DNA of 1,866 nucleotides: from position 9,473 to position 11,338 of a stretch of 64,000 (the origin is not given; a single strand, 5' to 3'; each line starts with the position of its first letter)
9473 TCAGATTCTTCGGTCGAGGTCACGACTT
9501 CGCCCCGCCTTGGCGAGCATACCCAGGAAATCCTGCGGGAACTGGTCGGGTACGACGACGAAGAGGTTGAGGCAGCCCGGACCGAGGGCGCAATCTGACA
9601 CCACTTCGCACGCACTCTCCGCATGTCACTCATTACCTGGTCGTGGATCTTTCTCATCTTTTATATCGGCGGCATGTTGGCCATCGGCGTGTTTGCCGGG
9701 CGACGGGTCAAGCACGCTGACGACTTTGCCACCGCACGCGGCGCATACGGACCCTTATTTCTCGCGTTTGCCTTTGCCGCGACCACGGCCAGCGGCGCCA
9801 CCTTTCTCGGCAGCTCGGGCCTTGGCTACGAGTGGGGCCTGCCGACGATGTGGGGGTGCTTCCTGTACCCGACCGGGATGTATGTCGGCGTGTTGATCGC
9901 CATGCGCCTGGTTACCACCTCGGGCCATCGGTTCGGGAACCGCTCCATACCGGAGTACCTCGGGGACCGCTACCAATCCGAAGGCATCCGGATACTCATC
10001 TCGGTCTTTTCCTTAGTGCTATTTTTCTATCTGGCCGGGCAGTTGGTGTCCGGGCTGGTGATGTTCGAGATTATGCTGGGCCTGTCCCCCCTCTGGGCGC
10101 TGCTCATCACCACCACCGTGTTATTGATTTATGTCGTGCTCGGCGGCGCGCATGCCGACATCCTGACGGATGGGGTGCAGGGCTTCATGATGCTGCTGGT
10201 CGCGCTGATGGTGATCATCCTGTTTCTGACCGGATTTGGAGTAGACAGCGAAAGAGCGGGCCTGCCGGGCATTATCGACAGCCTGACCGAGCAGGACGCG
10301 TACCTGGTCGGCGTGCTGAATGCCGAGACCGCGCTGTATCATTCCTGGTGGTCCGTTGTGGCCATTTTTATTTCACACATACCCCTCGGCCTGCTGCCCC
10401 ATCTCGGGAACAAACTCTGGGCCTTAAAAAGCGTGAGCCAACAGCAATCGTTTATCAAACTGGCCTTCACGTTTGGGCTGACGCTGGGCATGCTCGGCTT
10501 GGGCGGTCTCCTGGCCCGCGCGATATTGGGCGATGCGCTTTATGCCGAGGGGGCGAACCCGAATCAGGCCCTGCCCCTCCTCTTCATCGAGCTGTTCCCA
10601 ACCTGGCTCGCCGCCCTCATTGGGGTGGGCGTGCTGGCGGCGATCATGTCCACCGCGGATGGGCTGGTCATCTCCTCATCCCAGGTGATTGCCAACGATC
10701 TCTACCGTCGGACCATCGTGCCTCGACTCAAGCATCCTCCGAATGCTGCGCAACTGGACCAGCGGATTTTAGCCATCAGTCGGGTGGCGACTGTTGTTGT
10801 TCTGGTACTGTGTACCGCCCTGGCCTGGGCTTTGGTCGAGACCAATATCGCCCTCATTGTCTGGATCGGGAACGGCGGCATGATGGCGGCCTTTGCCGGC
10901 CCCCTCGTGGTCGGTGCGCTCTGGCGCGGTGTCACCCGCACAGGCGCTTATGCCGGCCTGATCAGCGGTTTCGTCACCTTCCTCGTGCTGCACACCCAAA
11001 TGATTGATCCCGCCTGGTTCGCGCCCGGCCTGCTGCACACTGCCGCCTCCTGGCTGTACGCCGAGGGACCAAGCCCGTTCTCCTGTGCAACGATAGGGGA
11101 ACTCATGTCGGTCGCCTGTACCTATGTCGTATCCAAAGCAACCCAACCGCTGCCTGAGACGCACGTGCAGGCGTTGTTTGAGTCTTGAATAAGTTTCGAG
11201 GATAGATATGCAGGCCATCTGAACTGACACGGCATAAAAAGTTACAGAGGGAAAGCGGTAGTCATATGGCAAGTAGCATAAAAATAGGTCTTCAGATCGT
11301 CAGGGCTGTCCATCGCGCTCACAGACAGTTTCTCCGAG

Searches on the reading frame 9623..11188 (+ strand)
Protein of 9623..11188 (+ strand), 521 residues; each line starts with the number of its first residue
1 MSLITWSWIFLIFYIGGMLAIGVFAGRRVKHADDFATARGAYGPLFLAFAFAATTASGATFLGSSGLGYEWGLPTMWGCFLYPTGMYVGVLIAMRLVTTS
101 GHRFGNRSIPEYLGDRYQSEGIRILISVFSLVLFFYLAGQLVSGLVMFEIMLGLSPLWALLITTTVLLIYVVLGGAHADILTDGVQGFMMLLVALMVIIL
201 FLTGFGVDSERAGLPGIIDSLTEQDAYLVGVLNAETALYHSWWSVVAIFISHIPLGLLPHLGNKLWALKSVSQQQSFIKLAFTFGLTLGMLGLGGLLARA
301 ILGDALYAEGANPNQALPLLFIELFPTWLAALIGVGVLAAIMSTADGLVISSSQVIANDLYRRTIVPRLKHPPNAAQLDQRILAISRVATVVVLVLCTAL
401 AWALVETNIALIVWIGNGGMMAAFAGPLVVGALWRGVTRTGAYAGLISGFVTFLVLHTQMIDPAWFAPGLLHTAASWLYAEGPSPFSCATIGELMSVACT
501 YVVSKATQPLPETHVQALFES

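Call 3: search_protein_families(library=pfam, proteins=[window:9623-11188:+], max_evalue=0.01)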
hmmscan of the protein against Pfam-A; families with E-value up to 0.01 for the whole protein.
window:9623-11188:+ (521 aa): 1 family
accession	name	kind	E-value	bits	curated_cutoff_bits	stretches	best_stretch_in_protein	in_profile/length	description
PF00474.23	SSF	-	1.2e-45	156.5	22.8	1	37-449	3-406/406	Sodium:solute symporter family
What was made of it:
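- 9623..11188 (+): SSS1, native sodium:solute symporter and left flank of the hotspot. Its last sense codon and stop codon (11183-11188, TCT TGA) are supplied by the cassette. The protein ends ...ALFES*, where relatives end ...ALFEGT*. PF00474 E = 1e-45 (call 3).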

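Call 11: find_related_loci(query=window:9623-11188:+, collection=genome_contigs, flank=10000)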
Query window:9623-11188:+ (521 aa) in genome_contigs; peptide patterns used: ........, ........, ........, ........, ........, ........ (x = any residue, [..] = any of these).
320 stretches matched a pattern; 306 encode a relative of the query (tblastn E <= 1e-3); the best 80 are kept; 73 distinct loci.
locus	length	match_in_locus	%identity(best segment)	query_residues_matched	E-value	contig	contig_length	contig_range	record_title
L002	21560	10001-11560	96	1-520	0e+0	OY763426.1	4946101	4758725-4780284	MAG: Candidatus Binatia bacterium isolate bff738c7-9683-4f94-b287-c2cb1e0b670a genome assembly, chromosome: 1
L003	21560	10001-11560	96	1-520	0e+0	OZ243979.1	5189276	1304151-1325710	MAG: uncultured Candidatus Binatia bacterium isolate 1ea5a42d-c5b0-4d9d-a207-f079449ea76f genome assembly, chromosome: 1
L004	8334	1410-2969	94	1-520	0e+0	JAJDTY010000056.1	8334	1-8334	MAG: Candidatus Binatia bacterium isolate jk18x1bzbins.55 k141_1401467, whole genome shotgun sequence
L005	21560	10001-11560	94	1-520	0e+0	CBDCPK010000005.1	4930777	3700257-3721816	MAG: uncultured Candidatus Binatia bacterium isolate e85f1b99-d511-4c74-aca6-82eb56c94599 genome assembly, contig: chrom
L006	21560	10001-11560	93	1-520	0e+0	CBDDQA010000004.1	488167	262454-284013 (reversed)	MAG: uncultured Candidatus Binatia bacterium isolate 6ae7d3f7-6f3a-412e-99ff-c928d72fc6b4 genome assembly, contig: conti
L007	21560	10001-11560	94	1-520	0e+0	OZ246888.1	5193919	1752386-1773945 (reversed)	MAG: Candidatus Binatia bacterium isolate 6b508bb3-31ce-4f4f-8d88-ad7b0e8f6706 genome assembly, chromosome: 1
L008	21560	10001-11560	94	1-520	0e+0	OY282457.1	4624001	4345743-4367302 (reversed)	MAG: uncultured Candidatus Binatia bacterium genome assembly, chromosome: 1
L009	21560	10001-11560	93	1-520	0e+0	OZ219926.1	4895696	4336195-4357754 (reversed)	MAG: Thermodesulfobacteriota bacterium isolate 21442c6b-cc68-4f82-8039-a5361455a999 genome assembly, chromosome: 3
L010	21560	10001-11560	93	1-520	0e+0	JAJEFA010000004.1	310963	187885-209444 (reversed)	MAG: Candidatus Binatia bacterium isolate p16x34bins.64 k141_855417, whole genome shotgun sequence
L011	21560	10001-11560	93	1-520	0e+0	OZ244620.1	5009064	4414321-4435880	MAG: uncultured Candidatus Binatia bacterium isolate a6e05b1d-2203-4d92-b789-b8e4a46226c9 genome assembly, chromosome: 1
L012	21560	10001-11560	92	1-520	0e+0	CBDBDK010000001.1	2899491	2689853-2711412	MAG: uncultured Candidatus Binatia bacterium isolate 2c216906-a703-41c5-82d5-ef5894461506 genome assembly, contig: conti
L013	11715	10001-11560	92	1-520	0e+0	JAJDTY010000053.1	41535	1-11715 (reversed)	MAG: Candidatus Binatia bacterium isolate jk18x1bzbins.55 k141_1062975, whole genome shotgun sequence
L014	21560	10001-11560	93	1-520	0e+0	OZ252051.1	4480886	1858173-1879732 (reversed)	MAG: uncultured Candidatus Binatia bacterium isolate b4184f84-54dd-4777-b1f7-7d436cdf621f genome assembly, chromosome: 1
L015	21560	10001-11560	91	1-520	0e+0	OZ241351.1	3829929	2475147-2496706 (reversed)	MAG: uncultured Candidatus Binatia bacterium isolate 5f0d318e-1668-4b86-9731-a3c73843edec genome assembly, chromosome: 1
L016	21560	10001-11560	92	1-520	0e+0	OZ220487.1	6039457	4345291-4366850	MAG: uncultured Candidatus Binatia bacterium isolate d2d8104a-f810-4fb4-bb0c-dc82b69497ba genome assembly, chromosome: 1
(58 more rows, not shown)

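Call 92: search_protein_families(library=ncbifam, proteins=[window:9623-11188:+], max_evalue=0.01)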
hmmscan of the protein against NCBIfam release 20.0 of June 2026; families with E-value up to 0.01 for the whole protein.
window:9623-11188:+ (521 aa): 10 families
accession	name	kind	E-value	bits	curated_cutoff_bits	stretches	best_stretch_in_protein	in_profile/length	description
TIGR00813.1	sss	superfamily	4e-44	151.3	184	1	35-449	1-411/411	sodium/solute symporter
TIGR02119.1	panF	equivalog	6.1e-43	147.5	328.05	1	9-463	5-444/471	sodium/pantothenate symporter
TIGR02121.1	Na_Pro_sym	equivalog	2.3e-39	135.5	515.5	1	8-459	4-440/488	sodium/proline symporter PutP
TIGR03648.1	Na_symport_lg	subfamily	2.9e-35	121.7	320.75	2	325-520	358-542/547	VC_2705 family sodium/solute symporter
NF011948.0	PRK15419.1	equivalog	1.4e-24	86.9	955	1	5-457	5-445/502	sodium/proline symporter PutP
NF058657.1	MncbAcdTpMctC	equivalog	1.4e-23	83.2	670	1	9-457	11-453/527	monocarboxylic acid transporter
NF006903.2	PRK09395.1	subfamily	3.1e-21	75.4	750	1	9-488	40-507/552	cation/acetate symporter ActP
NF009135.0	PRK12488.1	subfamily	6.5e-19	67.9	850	2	9-211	37-235/549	cation/acetate symporter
TIGR02711.1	symport_actP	equivalog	4.2e-14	52.2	1099.25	2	9-201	36-225/549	cation/acetate symporter ActP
NF007790.0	PRK10484.1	equivalog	1e-12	47.7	401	1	31-457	31-452/527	solute:sodium symporter family transporter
